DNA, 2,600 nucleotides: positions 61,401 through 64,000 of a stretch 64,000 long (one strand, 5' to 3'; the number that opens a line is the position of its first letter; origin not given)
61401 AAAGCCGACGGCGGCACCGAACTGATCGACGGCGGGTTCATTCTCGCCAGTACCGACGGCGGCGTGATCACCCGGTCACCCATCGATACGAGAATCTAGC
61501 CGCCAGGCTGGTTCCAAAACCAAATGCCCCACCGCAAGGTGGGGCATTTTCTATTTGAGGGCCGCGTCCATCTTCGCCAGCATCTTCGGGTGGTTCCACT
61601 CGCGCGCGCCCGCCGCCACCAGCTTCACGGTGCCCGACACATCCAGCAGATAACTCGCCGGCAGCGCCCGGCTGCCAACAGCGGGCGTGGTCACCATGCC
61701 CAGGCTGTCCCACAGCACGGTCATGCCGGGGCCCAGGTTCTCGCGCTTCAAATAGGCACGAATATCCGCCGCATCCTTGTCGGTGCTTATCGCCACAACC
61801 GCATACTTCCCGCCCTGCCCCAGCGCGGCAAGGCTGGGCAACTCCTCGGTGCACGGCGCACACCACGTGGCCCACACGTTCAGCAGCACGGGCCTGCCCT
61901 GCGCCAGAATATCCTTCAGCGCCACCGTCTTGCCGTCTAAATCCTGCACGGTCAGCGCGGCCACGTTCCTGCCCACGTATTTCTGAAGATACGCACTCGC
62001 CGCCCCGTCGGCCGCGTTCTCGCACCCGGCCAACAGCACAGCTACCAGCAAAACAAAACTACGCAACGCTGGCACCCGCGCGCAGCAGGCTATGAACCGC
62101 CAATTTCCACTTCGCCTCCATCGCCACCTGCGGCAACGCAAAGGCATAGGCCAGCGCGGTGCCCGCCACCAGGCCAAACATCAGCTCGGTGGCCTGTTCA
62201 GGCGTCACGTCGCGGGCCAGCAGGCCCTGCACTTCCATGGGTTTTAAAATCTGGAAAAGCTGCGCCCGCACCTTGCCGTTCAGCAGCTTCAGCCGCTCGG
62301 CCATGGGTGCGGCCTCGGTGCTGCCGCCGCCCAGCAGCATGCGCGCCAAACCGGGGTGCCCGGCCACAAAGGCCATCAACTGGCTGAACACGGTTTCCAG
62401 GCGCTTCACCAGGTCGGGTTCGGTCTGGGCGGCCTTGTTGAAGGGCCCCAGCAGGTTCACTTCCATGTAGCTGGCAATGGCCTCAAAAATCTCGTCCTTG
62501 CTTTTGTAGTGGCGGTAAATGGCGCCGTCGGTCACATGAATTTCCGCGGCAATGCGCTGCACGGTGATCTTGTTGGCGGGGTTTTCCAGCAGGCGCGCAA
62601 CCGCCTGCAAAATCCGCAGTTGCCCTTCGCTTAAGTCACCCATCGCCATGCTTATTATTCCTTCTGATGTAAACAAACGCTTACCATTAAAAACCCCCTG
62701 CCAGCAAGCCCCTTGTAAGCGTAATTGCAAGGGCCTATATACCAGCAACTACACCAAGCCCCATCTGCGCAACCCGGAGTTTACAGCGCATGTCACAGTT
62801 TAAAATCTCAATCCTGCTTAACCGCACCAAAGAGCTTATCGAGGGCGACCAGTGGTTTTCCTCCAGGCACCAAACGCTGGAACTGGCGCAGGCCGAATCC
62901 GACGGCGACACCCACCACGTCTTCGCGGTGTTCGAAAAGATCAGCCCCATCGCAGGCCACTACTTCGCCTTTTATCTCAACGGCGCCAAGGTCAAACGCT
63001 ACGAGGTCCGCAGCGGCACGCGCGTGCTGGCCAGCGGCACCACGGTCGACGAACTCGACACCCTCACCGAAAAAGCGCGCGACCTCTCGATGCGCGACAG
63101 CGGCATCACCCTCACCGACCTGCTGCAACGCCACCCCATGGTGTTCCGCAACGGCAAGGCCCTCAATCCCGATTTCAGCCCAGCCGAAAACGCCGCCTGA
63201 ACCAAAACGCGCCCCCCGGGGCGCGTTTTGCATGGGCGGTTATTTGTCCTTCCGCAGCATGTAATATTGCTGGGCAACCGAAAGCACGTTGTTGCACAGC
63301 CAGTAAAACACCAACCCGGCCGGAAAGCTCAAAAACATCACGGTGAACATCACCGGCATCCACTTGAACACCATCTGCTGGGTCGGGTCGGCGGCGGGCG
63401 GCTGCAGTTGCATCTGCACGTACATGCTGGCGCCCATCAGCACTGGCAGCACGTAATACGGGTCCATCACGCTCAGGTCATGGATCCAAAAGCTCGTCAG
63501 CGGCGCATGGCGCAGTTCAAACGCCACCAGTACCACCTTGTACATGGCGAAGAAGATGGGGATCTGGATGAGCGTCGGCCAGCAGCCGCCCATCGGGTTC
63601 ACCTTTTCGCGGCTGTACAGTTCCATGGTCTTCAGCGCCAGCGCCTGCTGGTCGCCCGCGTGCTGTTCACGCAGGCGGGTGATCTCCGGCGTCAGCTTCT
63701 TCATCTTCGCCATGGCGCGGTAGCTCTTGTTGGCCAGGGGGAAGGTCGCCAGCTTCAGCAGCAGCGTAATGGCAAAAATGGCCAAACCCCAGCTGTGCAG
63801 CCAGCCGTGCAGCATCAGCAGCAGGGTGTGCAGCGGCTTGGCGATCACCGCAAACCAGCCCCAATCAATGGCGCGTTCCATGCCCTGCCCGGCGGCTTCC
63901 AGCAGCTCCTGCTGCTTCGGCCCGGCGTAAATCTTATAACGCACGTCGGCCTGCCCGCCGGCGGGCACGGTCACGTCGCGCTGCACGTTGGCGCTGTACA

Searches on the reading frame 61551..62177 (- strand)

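Call 75: search_protein_families(library=pfam, proteins=[window:61551-62177:-], max_evalue=0.001)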
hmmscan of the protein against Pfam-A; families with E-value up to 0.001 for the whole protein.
window:61551-62177:- (208 aa): 4 families
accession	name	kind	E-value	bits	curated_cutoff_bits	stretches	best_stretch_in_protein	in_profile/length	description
PF00578.27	AhpC-TSA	-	2.4e-14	53.8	26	1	68-185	1-122/124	AhpC/TSA family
PF08534.16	Redoxin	-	3.6e-11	43.5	26.6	1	72-202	6-143/148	Redoxin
PF13905.12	Thioredoxin_8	-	4.2e-05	24.3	27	1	94-146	1-57/94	Thioredoxin-like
PF00085.26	Thioredoxin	-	0.0003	21.2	23.5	1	90-136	14-60/103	Thioredoxin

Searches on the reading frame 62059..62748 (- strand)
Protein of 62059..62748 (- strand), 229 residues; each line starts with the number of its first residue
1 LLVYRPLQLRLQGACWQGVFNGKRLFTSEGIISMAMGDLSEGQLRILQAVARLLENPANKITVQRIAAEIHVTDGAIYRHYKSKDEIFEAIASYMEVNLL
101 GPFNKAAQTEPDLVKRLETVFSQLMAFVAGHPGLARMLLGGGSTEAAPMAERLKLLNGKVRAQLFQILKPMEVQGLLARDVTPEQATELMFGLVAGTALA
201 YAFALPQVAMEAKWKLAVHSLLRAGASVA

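Call 75: search_protein_families(library=pfam, proteins=[window:62059-62748:-], max_evalue=0.001)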
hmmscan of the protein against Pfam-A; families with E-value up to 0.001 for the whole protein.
window:62059-62748:- (229 aa): 2 families
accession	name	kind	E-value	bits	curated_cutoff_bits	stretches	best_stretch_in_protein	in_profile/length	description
PF00440.29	TetR_N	-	1.9e-10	40.8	24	1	49-91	4-47/47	Bacterial regulatory proteins, tetR family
PF22276.1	SlmA-like_C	-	0.00059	20.3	27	0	114-173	4-64/117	Tetracyclin repressor-like, C-terminal domain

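Call 92: find_encoding_contigs(protein=window:62059-62748:-, flank=10000, max_places=2)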
Protein window:62059-62748:- (229 aa): no gene with exactly this product is on record in the collection.

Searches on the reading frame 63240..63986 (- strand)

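Call 75: search_protein_families(library=pfam, proteins=[window:63240-63986:-], max_evalue=0.001)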
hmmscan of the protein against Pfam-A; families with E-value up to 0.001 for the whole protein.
window:63240-63986:- (248 aa): 2 families
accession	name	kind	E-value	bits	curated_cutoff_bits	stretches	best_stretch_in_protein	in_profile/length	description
PF02096.25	60KD_IMP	-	8.7e-59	198.6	35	1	66-243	1-161/163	60Kd inner membrane protein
PF14849.12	YidC_periplas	-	2.4e-14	54.4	24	1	3-55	231-283/283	YidC periplasmic domain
